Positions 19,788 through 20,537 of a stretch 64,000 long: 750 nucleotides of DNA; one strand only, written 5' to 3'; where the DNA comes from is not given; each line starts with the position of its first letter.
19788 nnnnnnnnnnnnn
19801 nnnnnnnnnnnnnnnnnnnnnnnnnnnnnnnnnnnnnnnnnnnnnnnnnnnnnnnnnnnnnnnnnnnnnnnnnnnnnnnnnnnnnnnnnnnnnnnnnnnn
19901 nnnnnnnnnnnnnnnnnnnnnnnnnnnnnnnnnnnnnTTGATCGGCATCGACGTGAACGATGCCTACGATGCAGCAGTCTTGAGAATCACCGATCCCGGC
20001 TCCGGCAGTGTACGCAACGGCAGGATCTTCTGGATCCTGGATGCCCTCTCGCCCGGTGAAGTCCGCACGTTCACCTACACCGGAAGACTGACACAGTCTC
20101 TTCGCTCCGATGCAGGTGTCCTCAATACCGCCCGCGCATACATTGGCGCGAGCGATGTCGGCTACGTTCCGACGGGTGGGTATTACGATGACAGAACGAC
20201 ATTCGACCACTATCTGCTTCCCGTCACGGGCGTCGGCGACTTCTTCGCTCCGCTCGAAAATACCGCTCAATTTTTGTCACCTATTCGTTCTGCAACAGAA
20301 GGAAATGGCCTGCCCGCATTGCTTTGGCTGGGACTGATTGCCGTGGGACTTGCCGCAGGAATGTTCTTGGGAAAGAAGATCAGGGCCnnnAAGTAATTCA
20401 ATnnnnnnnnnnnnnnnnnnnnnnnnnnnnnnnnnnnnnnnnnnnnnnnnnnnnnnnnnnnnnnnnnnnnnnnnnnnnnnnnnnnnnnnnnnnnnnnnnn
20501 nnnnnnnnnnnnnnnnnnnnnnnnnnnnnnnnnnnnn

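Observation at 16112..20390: Three adjacent surface proteins share a tripartite C-terminal tail (LPVTG, conserved acidic linker, TM helix, KK), with no sortase in the window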

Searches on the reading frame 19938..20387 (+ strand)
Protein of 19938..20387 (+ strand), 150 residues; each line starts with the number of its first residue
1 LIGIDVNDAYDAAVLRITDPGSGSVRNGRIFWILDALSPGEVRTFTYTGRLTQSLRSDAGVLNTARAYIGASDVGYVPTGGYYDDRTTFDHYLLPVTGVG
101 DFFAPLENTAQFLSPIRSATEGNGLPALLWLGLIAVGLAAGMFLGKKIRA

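Call 76: predict_structure(alignment_id=A3)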
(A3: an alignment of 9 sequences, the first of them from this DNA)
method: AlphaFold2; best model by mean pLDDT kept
length: 150 residues; sequences in the alignment: 9
mean_pLDDT: 44.8   pTM: 0.23
mean pLDDT of the five models: 44.8, 44.3, 43.6, 42.9, 40.9
residues with pLDDT >= 90: 0; 70-90: 21; 50-70: 21; < 50: 108
segments of 3 or more residues with pLDDT < 50: 1-25, 38-117
pLDDT, mean of each block of 10 residues (from residue 1): 26 30 48 50 46 41 43 30 32 28 31 44 68 85 71
secondary structure, 60 per line:
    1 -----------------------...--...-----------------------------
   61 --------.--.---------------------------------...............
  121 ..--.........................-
elements in order: E24-26 E29-31 H106-122 H125-149

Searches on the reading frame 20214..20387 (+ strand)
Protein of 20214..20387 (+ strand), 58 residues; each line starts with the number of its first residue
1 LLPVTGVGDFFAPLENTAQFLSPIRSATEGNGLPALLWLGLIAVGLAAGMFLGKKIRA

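Call 7: search_protein_families(library=ncbifam, proteins=[window:20214-20387:+], max_evalue=10)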
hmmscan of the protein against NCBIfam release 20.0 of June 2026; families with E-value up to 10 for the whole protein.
seq(58 aa): 1 family
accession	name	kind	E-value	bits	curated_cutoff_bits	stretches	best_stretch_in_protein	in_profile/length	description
TIGR01167.1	LPXTG_anchor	domain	0.13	12.9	15.9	1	31-57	8-33/34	LPXTG cell wall anchor domain-containing protein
